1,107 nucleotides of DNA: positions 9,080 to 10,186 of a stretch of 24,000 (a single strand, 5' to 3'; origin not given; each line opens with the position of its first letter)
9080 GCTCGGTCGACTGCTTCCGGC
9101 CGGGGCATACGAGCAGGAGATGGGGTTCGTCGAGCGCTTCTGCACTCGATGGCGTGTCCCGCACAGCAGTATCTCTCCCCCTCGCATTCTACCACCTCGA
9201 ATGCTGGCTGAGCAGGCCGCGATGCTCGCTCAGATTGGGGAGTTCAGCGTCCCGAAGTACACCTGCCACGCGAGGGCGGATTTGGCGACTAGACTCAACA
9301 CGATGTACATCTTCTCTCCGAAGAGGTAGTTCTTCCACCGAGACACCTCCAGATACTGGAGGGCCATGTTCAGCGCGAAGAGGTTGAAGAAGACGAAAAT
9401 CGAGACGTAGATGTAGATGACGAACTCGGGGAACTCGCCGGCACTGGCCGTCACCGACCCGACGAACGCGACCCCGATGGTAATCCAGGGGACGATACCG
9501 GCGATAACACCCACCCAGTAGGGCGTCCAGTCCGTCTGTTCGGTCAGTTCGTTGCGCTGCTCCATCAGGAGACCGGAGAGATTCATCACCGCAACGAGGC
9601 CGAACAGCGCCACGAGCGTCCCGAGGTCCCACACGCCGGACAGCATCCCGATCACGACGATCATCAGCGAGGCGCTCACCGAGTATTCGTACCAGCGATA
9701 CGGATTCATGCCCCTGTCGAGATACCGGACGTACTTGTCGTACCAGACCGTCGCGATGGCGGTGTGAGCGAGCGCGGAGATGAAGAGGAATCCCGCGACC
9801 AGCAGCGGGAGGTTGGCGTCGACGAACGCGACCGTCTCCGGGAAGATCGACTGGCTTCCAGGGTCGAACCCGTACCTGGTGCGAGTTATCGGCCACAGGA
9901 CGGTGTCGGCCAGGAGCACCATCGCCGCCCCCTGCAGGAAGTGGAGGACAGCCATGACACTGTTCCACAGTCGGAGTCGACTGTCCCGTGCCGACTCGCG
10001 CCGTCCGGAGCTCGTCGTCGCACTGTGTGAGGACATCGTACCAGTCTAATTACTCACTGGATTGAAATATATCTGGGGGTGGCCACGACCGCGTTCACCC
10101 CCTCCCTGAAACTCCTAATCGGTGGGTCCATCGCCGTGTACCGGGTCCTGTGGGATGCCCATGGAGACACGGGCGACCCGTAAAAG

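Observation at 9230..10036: A heliorhodopsin gene in a haloarchaeal-type genome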

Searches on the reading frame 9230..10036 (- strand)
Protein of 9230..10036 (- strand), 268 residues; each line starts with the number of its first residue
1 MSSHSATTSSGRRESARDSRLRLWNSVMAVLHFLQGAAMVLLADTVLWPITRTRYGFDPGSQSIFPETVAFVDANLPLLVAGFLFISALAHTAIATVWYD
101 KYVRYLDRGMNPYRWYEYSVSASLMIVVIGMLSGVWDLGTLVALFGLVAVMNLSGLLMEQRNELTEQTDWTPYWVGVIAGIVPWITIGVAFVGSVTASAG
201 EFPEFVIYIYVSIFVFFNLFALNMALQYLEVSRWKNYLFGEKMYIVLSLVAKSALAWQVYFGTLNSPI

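Call 3: search_protein_families(library=pfam, proteins=[window:9230-10036:-], max_evalue=1)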
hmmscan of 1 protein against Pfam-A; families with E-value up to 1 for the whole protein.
window:9230-10036:- (268 aa): 1 family
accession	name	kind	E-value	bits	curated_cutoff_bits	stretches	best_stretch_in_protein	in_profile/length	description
PF18761.7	Heliorhodopsin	-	1.6e-95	319.5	26.7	1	21-264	1-242/242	Heliorhodopsin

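Call 4: search_protein_families(library=ncbifam, proteins=[window:9230-10036:-], max_evalue=1)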
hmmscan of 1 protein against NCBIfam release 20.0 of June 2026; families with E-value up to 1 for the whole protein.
window:9230-10036:- (268 aa): 1 family
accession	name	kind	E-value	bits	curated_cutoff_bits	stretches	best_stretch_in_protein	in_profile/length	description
NF038020.1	HeR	equivalog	3.7e-107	357.4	100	1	21-264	1-244/244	heliorhodopsin HeR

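Call 5: search_solved_structures(query=window:9230-10036:-, max_evalue=1, show_alignments=3)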
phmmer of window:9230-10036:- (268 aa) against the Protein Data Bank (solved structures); distinct sequences matched with E-value up to 1: 6.
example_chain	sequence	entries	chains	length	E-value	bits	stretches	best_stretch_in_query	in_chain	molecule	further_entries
6is6_A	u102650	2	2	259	1.8e-77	263.7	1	16-265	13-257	heliorhodopsin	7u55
7clj_A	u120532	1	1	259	4.4e-77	262.4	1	16-265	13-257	heliorhodopsin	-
9ljj_A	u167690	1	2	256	1.3e-49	172.4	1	21-264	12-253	Heliorhodopsin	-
6su3_X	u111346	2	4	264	1.5e-49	172.2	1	21-264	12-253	48C12 heliorhodopsin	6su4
6uh3_A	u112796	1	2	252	2.7e-49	171.3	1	21-264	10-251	Heliorhodopsin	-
9vfc_A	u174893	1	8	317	4.5e-41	144.4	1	15-263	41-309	heliorhodopsin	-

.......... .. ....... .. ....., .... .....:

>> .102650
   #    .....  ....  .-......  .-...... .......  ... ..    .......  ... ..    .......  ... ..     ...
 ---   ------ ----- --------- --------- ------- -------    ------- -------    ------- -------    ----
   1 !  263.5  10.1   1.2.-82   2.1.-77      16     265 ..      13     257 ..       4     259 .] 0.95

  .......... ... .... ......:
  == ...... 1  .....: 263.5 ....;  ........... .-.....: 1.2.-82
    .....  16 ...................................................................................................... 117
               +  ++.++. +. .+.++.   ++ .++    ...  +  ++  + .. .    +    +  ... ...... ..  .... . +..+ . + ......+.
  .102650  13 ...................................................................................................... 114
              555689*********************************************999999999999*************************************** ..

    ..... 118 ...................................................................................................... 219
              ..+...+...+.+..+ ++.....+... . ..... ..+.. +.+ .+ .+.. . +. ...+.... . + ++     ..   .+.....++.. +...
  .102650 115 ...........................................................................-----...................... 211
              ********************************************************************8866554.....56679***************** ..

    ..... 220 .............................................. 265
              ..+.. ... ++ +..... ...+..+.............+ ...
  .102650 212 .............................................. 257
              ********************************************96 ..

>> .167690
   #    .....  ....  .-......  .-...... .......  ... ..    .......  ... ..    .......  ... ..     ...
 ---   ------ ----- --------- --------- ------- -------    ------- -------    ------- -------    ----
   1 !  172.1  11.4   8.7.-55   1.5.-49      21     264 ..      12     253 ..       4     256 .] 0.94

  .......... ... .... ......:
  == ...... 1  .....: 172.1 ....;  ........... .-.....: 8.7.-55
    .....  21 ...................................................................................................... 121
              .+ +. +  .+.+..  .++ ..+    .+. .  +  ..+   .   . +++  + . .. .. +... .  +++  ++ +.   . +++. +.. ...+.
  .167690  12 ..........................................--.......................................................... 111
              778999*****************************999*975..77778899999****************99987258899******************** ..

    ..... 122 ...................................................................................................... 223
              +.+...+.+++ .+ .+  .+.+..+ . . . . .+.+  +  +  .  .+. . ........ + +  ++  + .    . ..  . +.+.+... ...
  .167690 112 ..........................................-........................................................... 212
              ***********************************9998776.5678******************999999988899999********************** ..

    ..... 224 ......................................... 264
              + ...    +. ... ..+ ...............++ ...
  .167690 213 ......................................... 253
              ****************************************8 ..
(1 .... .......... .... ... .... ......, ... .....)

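Call 13: find_homologous_proteins(query=window:9230-10036:-, max_evalue=1e-10)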
Query window:9230-10036:- (268 aa): 2822 proteins with E <= 1e-10 among 6810 candidates; the best 120 are listed.
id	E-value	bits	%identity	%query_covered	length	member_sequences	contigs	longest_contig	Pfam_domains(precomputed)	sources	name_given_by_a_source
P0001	2.6e-156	537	90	100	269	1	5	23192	PF18761.8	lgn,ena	-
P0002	2.5e-151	521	87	100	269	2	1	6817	PF18761.8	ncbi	ncbi:MAG: heliorhodopsin HeR [Haloarculaceae archaeon]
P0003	1.8e-146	505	85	100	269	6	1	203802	PF18761.8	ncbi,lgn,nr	ncbi:heliorhodopsin HeR [Halosimplex carlsbadense]|nr:heliorhodopsin HeR [Halosimplex carlsbadense]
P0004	3.5e-146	504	85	100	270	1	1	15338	PF18761.8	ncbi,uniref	ncbi:MAG: heliorhodopsin HeR [Halolamina sp.]|uniref:heliorhodopsin HeR n=1 Tax=Halolamina sp. TaxID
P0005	6.2e-146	503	84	100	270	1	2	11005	PF18761.8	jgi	jgi:hypothetical protein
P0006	1.1e-145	502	84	100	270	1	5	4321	PF18761.8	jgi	jgi:hypothetical protein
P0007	1.4e-145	502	85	100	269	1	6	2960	PF18761.8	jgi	jgi:hypothetical protein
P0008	1.4e-145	502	83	100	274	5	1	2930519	PF18761.8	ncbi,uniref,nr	ncbi:heliorhodopsin HeR [Salinibaculum rarum]|uniref:heliorhodopsin HeR n=1 Tax=Salinibaculum rarum 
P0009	2.4e-145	501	82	100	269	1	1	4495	PF18761.8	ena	-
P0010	3.0e-145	501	86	98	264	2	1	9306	PF18761.8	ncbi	ncbi:MAG: heliorhodopsin HeR [Halodesulfurarchaeum sp.]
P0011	5.8e-145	500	84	100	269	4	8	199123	PF18761.8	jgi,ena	-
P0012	6.8e-145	500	81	100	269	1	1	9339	PF18761.8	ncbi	-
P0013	1.0e-144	499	83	100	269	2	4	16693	PF18761.8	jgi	jgi:hypothetical protein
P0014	1.3e-144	499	83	100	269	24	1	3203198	PF18761.8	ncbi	-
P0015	1.5e-144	498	82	100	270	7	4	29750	PF18761.8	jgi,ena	jgi:hypothetical protein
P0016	3.8e-144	497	82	100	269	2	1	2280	PF18761.8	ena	-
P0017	4.8e-144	497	84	100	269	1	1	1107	PF18761.8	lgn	-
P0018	6.1e-144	496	82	100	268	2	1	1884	PF18761.8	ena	-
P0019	8.0e-144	496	83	100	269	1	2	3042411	PF18761.8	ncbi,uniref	ncbi:heliorhodopsin HeR [Natronoarchaeum sp. GCM10025703]|uniref:heliorhodopsin HeR n=1 Tax=unclassi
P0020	8.1e-144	496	83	100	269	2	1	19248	PF18761.8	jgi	jgi:hypothetical protein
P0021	1.0e-143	496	83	100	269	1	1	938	PF18761.8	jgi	jgi:hypothetical protein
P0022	1.1e-143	496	82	99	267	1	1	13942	PF18761.8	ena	-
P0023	1.1e-143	496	83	100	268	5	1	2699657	PF18761.8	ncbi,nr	ncbi:heliorhodopsin HeR [Halapricum desulfuricans]|nr:heliorhodopsin HeR [Halapricum desulfuricans]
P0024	1.2e-143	495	82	100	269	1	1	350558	PF18761.8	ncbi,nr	ncbi:MAG: heliorhodopsin HeR [Halobacteriales archaeon]|nr:heliorhodopsin HeR [Halobacteriales archa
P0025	1.3e-143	495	83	100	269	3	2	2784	PF18761.8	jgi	jgi:hypothetical protein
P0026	1.4e-143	495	93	90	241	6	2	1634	PF18761.8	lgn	-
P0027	1.4e-143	495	84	100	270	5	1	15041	PF18761.8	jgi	jgi:hypothetical protein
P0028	1.7e-143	495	86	94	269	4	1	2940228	PF18761.8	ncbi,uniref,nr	ncbi:putative membrane protein [Halapricum desulfuricans]|uniref:Putative membrane protein n=1 Tax=H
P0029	1.9e-143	495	84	96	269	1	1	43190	PF18761.8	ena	-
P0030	3.3e-143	494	82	100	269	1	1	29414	PF18761.8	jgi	jgi:hypothetical protein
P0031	4.2e-143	494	82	100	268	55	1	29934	PF18761.8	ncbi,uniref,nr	ncbi:heliorhodopsin HeR [Halapricum sp. CBA1109]|uniref:heliorhodopsin HeR n=1 Tax=Halapricum sp. CB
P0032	5.3e-143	493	83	100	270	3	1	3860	PF18761.8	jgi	jgi:hypothetical protein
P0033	9.4e-143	493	81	100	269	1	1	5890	PF18761.8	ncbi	ncbi:MAG: heliorhodopsin HeR [Halovenus sp.]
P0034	9.5e-143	493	86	94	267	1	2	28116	PF18761.8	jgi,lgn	-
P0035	2.2e-142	491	81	100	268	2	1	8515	PF18761.8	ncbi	-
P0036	2.4e-142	491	84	96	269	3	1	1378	PF18761.8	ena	-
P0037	2.5e-142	491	82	100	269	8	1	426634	PF18761.8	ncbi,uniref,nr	ncbi:heliorhodopsin HeR [Halorubrum sp. AJ67]|uniref:heliorhodopsin HeR n=1 Tax=Halorubrum sp. AJ67 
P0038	1.0e-141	489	82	96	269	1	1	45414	PF18761.8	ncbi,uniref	ncbi:heliorhodopsin HeR [Halorubrum sp. N11]|uniref:heliorhodopsin HeR n=1 Tax=Halorubrum sp. N11 Ta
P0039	1.2e-141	489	81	100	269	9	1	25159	PF18761.8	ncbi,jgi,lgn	-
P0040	1.2e-141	489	82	100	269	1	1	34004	PF18761.8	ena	-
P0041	1.9e-141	488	81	100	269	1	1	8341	PF18761.8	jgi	-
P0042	1.9e-141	488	81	100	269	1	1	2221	PF18761.8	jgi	jgi:hypothetical protein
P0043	2.2e-141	488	80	100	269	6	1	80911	PF18761.8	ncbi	ncbi:heliorhodopsin HeR [Halosegnis longus]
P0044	2.4e-141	488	81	100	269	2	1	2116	PF18761.8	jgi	jgi:hypothetical protein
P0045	2.4e-141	488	82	100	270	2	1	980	PF18761.8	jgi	jgi:hypothetical protein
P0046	2.9e-141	488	81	100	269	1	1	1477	PF18761.8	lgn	-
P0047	4.9e-141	487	84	95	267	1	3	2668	PF18761.8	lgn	-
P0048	8.7e-141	486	81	100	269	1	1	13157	PF18761.8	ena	-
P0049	1.6e-140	485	80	100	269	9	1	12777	PF18761.8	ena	-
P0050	2.7e-140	484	81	100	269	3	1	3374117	PF18761.8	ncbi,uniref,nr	ncbi:heliorhodopsin HeR [Halorubrum sp. BOL3-1]|uniref:heliorhodopsin HeR n=1 Tax=Halorubrum sp. BOL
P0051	3.6e-140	484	82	96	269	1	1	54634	PF18761.8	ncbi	-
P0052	3.8e-140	484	79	100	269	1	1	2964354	PF18761.8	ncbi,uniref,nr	ncbi:heliorhodopsin HeR [Halobaculum rubrum]|uniref:heliorhodopsin HeR n=1 Tax=Halobaculum rubrum Ta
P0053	4.2e-140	484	84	95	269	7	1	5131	PF18761.8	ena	-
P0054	5.6e-140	483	81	100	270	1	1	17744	PF18761.8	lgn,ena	-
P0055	1.0e-139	483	90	90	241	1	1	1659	PF18761.8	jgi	-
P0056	1.8e-139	482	77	100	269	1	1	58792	PF18761.8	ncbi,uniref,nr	ncbi:heliorhodopsin HeR [Halorientalis salina]|uniref:heliorhodopsin HeR n=1 Tax=Halorientalis salin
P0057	2.6e-139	481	81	100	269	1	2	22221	PF18761.8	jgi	jgi:hypothetical protein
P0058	3.3e-139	481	80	100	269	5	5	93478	PF18761.8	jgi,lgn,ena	-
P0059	4.5e-139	480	82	98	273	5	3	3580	PF18761.8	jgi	jgi:hypothetical protein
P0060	6.9e-139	480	80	100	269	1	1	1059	PF18761.8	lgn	-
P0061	6.9e-139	480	79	100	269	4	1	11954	PF18761.8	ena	-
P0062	6.5e-138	477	78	100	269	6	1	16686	PF18761.8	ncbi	-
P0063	7.2e-138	477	80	100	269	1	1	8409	PF18761.8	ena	-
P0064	1.6e-137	475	79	100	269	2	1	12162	PF18761.8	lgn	-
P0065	2.0e-137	475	82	95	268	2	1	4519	PF18761.8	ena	-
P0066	2.8e-137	475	80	99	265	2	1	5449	PF18761.8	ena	-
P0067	5.6e-137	474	82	94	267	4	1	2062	PF18761.8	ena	-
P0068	2.8e-136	471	76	100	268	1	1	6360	PF18761.8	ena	-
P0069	5.3e-136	470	79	100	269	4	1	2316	PF18761.8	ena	-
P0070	8.8e-136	470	76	100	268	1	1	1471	PF18761.8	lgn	-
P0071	9.9e-136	470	76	100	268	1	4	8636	PF18761.8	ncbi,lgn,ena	-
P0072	3.5e-135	468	87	90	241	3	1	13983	PF18761.8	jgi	jgi:hypothetical protein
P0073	3.7e-135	468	76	100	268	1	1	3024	PF18761.8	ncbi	-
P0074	1.0e-134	466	77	100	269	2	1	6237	PF18761.8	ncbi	-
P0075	2.9e-134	465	78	99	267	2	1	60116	PF18761.8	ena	-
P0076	8.0e-134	463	78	100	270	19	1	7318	PF18761.8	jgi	jgi:hypothetical protein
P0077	7.8e-133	460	86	90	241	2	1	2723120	PF18761.8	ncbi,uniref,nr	ncbi:hypothetical protein HARCEL1_04180 [Halococcoides cellulosivorans]|uniref:Heliorhodopsin HeR n=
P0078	6.2e-132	457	76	97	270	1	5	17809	PF18761.8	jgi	jgi:hypothetical protein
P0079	2.2e-131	455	83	90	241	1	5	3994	PF18761.8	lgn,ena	-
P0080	3.0e-131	455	85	90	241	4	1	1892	PF18761.8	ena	-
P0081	5.6e-131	454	84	90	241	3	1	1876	PF18761.8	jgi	jgi:hypothetical protein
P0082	5.0e-130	451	83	90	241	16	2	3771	PF18761.8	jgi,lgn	jgi:hypothetical protein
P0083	1.1e-129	450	84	90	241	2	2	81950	PF18761.8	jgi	jgi:hypothetical protein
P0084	1.4e-129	449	83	90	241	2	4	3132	PF18761.8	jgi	jgi:hypothetical protein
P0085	2.0e-129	449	84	90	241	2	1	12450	PF18761.8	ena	-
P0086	6.8e-129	447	77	96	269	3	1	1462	PF18761.8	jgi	jgi:hypothetical protein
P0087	1.2e-128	446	82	90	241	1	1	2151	PF18761.8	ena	-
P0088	1.9e-128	446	82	90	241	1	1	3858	PF18761.8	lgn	-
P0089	2.4e-128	445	83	90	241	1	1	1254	PF18761.8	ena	-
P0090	1.6e-127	443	82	90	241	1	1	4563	PF18761.8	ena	-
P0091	9.7e-127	440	80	90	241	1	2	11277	PF18761.8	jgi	jgi:hypothetical protein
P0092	1.1e-126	440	74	100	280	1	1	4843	PF18761.8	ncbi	ncbi:MAG: heliorhodopsin HeR [Halobacteriales archaeon]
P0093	2.1e-126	439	80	90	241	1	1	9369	PF18761.8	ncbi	-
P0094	2.7e-126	439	80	90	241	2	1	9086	PF18761.8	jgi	-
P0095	2.9e-126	438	80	90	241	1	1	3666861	PF18761.8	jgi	jgi:hypothetical protein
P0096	5.0e-126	438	80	90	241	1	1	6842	PF18761.8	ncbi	-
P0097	8.2e-126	437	79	90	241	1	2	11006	PF18761.8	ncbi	-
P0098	3.7e-125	435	84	86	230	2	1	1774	PF18761.8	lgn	-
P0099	4.1e-125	435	75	99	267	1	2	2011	PF18761.8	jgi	jgi:hypothetical protein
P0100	4.8e-125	435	76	96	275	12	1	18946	PF18761.8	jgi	-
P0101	7.4e-125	434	73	100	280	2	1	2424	PF18761.8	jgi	jgi:hypothetical protein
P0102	1.4e-124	433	83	86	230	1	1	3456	PF18761.8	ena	-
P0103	3.4e-124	432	82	90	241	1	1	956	PF18761.8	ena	-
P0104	5.5e-124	431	73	100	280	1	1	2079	PF18761.8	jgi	jgi:hypothetical protein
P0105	8.2e-124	430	72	99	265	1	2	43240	PF18761.8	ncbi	ncbi:MAG: heliorhodopsin HeR [Halapricum sp.]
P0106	2.0e-123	429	73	100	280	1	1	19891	PF18761.8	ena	-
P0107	3.3e-123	428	74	99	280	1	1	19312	PF18761.8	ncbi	-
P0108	3.3e-123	428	75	98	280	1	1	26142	PF18761.8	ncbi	-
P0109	6.5e-123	428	77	94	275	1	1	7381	PF18761.8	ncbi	-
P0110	8.7e-123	427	83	86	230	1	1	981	PF18761.8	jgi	jgi:hypothetical protein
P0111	1.5e-121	423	71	100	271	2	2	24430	PF18761.8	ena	-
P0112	1.7e-121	423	70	100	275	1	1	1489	PF18761.8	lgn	-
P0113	2.2e-121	422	72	100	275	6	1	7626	PF18761.8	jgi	-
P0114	5.0e-121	421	70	99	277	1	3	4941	PF18761.8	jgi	jgi:hypothetical protein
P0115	9.7e-121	420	72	100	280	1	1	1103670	PF18761.8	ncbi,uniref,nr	ncbi:heliorhodopsin HeR [Halosimplex salinum]|uniref:heliorhodopsin HeR n=1 Tax=Halosimplex salinum 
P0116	1.0e-120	420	74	96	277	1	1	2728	PF18761.8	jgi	jgi:hypothetical protein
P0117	1.1e-120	420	72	100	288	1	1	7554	PF18761.8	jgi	jgi:hypothetical protein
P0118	1.4e-120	420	80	90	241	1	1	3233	PF18761.8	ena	-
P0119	4.6e-120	418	73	97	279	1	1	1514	PF18761.8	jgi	jgi:hypothetical protein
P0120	6.6e-120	418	72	100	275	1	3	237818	PF18761.8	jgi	jgi:hypothetical protein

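Call 15: find_related_loci(query=window:9230-10036:-, collection=genome_contigs, flank=10000)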
Query window:9230-10036:- (268 aa) in genome_contigs; peptide patterns used: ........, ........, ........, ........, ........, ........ (x = any residue, [..] = any of these).
453 stretches matched a pattern; 392 encode a relative of the query (tblastn E <= 1e-3); the best 80 are kept; 80 distinct loci.
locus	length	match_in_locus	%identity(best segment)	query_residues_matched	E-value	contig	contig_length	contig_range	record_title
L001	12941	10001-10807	85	1-268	6e-153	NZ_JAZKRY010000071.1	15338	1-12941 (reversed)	MAG: Halolamina sp. isolate NA-0cm_bin.24 NODE_1192_length_15338_cov_8.362691, whole genome shotgun sequence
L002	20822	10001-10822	83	1-268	2e-152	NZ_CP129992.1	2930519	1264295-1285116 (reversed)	Salinibaculum rarum strain KK48 chromosome, complete genome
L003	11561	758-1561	84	2-268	2e-152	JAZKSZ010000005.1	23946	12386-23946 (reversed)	MAG: Haloarculaceae archaeon isolate NA-5cm_bin.16 NODE_584_length_23946_cov_9.138671, whole genome shotgun sequence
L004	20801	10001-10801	85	2-268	2e-152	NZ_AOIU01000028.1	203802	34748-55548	Halosimplex carlsbadense 2-9-1 strain 2/9/2001 contig_28, whole genome shotgun sequence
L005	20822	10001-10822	84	1-268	1e-151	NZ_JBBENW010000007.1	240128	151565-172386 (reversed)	Salinibaculum salinum strain YCN56 Scaffold5_1, whole genome shotgun sequence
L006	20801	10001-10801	83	2-268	1e-151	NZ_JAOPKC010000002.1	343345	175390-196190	Halapricum hydrolyticum strain HArc-curdl5-1 NODE_2, whole genome shotgun sequence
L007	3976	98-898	84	2-268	1e-155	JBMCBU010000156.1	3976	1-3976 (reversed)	MAG: Halapricum sp. isolate C1M08_28 NODE_18914_length_3976_cov_11.449885, whole genome shotgun sequence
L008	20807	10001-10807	83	1-268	6e-151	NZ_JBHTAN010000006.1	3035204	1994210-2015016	Natronoarchaeum sp. GCM10025321 strain FCH23 tig00046427_pilon, whole genome shotgun sequence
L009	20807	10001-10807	83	1-268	4e-151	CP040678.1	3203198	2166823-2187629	Halostella pelagica strain DL-M4 chromosome, complete genome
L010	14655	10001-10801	83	2-268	3e-151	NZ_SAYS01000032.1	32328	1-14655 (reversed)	Halovenus amylolytica strain SHR40 Scaffold30_1, whole genome shotgun sequence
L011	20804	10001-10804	82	1-268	5e-150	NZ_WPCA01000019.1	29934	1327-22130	Halapricum sp. CBA1109 contig17, whole genome shotgun sequence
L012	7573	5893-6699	82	1-268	6e-150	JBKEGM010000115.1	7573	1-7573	MAG: Natrialbaceae archaeon isolate 3300055005_37 Ga0535677_0003342, whole genome shotgun sequence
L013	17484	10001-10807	87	1-268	9e-150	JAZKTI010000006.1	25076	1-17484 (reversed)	MAG: Haloarculaceae archaeon isolate NA-5cm_bin.24 NODE_540_length_25076_cov_10.408777, whole genome shotgun sequence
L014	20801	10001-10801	82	2-268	1e-149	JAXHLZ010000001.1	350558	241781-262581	MAG: Halobacteriales archaeon isolate Salar_de_Ascotan_soil_MAG_ASO38 contig_879_polypolish, whole genome shotgun sequen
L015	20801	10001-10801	81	2-268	2e-148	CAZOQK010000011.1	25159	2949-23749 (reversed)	MAG TPA_asm: uncultured Halobacteriales archaeon isolate SRP090399_co1_61 genome assembly, contig: NODE_622_length_25159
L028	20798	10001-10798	74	3-268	3e-131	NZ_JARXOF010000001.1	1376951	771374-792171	Halobacterium rubrum strain R9-3 Scaffold1, whole genome shotgun sequence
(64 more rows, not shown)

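Call 17: find_encoding_contigs(protein=window:9230-10036:-, flank=10000, max_places=5)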
Protein window:9230-10036:- (268 aa): 5 contigs read that carry it; 5 places shown.
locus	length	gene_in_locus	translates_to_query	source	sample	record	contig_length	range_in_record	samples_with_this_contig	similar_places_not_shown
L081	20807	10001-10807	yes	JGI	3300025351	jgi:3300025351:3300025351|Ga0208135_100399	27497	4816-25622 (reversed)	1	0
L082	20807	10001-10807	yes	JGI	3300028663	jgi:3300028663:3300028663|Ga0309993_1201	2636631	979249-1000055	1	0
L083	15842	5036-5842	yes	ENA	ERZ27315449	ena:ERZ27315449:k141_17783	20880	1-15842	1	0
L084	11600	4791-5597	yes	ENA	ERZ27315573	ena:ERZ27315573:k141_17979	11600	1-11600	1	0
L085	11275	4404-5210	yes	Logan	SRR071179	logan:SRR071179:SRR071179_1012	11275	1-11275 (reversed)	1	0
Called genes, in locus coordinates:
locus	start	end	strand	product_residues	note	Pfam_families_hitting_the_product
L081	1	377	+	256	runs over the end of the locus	PF02633:Creatininase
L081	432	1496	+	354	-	PF00155:Aminotran_1_2, PF00266:Aminotran_5, PF01053:Cys_Met_Meta_PP (weak)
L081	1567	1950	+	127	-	PF21485:IF5A-like_N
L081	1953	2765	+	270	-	PF00491:Arginase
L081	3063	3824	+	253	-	PF01784:DUF34_NIF3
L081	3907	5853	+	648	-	PF00664:ABC_membrane, PF00005:ABC_tran, PF02463:SMC_N (faint)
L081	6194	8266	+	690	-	PF13188:PAS_8 (faint), PF13426:PAS_9 (faint), PF00989:PAS (weak), PF08447:PAS_3, PF08448:PAS_4, PF02518:HATPase_c, PF14501:HATPase_c_5 (faint)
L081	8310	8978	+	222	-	PF00072:Response_reg, PF08663:HalX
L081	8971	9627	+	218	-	PF06745:ATPase (weak), PF23365:DUF7090, PF24336:DUF7504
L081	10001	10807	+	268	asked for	PF18761:Heliorhodopsin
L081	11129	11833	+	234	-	PF03009:GDPD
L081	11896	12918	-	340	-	PF03168:LEA_2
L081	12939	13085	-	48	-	-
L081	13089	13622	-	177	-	-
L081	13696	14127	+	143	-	PF00582:Usp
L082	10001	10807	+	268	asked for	PF18761:Heliorhodopsin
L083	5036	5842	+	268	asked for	PF18761:Heliorhodopsin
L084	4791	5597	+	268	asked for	PF18761:Heliorhodopsin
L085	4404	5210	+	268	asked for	PF18761:Heliorhodopsin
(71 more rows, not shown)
